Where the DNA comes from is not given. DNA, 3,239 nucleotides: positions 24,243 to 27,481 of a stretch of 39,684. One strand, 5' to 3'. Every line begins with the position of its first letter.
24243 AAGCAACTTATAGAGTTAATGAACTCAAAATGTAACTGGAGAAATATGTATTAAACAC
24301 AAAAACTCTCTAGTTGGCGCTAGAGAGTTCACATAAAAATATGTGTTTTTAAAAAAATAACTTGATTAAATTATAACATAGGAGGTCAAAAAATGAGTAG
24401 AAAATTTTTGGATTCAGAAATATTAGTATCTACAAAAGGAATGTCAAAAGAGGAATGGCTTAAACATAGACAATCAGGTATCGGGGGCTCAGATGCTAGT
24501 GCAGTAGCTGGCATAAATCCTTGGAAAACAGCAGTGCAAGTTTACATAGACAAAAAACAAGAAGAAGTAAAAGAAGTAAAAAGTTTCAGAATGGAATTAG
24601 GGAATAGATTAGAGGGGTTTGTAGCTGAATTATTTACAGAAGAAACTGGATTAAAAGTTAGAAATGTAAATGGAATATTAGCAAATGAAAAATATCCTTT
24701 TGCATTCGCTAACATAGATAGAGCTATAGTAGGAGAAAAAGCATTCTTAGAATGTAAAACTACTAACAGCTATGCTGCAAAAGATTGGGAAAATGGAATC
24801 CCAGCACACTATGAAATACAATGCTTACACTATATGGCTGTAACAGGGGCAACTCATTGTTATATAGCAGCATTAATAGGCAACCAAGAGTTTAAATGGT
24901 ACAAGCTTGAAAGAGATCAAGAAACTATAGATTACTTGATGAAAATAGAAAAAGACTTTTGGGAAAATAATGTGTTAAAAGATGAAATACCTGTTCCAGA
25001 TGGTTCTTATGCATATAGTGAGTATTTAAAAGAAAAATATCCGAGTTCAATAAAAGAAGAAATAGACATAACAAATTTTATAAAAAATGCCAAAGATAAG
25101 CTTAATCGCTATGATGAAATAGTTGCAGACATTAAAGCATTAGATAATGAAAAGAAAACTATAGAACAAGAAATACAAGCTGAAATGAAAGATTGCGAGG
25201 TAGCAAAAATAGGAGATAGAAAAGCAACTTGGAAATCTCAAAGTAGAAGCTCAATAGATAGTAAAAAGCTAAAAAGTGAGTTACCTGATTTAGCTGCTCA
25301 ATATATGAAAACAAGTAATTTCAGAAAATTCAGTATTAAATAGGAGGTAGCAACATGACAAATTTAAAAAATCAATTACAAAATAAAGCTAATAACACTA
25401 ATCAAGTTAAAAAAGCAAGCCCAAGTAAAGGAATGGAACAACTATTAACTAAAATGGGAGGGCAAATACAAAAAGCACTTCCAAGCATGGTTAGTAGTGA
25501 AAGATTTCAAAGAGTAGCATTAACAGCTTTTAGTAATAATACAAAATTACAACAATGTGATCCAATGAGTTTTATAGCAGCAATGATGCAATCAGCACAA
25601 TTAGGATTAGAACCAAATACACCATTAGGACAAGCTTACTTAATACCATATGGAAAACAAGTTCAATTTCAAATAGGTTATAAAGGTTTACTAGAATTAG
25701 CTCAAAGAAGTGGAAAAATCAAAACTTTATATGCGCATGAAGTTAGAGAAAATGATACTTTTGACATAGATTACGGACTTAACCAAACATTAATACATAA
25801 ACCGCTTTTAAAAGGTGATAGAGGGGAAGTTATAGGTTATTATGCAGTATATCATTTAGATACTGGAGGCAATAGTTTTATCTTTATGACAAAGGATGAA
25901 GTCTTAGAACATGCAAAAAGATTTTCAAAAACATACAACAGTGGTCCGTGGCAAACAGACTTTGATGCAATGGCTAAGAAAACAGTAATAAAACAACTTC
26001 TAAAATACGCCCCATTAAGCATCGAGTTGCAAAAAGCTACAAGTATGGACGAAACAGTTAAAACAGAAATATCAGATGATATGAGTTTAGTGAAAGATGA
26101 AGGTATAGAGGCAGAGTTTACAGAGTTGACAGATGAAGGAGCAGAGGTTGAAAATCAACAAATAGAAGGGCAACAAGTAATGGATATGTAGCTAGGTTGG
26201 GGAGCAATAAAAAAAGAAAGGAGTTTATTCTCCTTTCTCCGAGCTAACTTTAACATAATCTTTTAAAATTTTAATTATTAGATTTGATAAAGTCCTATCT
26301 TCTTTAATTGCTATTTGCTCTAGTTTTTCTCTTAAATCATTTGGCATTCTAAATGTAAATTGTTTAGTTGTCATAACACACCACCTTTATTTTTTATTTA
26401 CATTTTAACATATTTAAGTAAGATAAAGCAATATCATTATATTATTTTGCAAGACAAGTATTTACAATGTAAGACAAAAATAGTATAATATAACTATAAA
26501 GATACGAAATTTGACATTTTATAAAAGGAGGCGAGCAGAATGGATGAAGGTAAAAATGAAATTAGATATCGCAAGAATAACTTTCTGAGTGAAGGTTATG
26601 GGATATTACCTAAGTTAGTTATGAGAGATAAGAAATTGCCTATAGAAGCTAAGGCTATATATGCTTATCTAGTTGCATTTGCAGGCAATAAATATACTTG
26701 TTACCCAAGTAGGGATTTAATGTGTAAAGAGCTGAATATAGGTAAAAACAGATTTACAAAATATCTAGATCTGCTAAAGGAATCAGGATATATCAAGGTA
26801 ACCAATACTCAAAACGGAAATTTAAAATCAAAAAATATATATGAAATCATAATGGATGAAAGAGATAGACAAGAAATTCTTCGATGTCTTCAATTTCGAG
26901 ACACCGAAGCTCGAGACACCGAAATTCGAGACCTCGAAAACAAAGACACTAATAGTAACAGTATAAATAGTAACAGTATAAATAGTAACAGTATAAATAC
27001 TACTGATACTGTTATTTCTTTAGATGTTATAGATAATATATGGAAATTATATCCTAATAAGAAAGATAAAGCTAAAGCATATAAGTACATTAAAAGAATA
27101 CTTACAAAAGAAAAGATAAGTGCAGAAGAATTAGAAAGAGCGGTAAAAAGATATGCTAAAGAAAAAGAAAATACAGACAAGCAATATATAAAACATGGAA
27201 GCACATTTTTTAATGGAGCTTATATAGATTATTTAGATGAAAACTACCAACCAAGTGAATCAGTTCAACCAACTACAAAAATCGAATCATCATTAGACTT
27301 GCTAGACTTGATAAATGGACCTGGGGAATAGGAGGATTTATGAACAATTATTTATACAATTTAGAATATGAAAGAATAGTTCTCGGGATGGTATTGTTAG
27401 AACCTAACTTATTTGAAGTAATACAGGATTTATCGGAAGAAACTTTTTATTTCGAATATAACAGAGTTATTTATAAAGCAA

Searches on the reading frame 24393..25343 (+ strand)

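Call 89: search_protein_families(library=pfam, proteins=[window:24393-25343:+], max_evalue=0.0001)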
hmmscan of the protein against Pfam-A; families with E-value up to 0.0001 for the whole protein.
window:24393-25343:+ (316 aa): 1 family
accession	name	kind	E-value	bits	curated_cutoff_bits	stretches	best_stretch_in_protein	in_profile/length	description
PF09588.16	YqaJ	-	8.1e-35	120.7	22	1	21-153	1-149/150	YqaJ-like viral recombinase domain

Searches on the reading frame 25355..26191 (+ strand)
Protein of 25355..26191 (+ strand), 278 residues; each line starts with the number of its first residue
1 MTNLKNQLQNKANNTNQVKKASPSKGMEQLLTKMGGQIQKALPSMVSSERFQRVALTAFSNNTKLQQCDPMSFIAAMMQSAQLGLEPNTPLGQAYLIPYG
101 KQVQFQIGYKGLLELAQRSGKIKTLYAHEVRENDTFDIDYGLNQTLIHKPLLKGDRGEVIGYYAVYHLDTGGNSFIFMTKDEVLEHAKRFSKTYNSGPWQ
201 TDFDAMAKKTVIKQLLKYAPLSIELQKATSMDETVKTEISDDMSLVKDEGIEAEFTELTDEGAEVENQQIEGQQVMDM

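Call 89: search_protein_families(library=pfam, proteins=[window:25355-26191:+], max_evalue=0.0001)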
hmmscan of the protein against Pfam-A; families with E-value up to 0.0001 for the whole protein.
window:25355-26191:+ (278 aa): 1 family
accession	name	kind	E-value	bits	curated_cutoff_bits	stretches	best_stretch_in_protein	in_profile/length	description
PF03837.19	RecT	-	4.4e-59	199.8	24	1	49-238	1-189/198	RecT family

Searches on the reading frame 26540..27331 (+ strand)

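Call 89: search_protein_families(library=pfam, proteins=[window:26540-27331:+], max_evalue=0.0001)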
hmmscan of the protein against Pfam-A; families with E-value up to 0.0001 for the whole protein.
window:26540-27331:+ (263 aa): 1 family
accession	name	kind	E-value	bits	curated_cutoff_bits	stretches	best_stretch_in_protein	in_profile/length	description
PF13730.12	HTH_36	-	4.7e-09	36.4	25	1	33-85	3-55/55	Helix-turn-helix domain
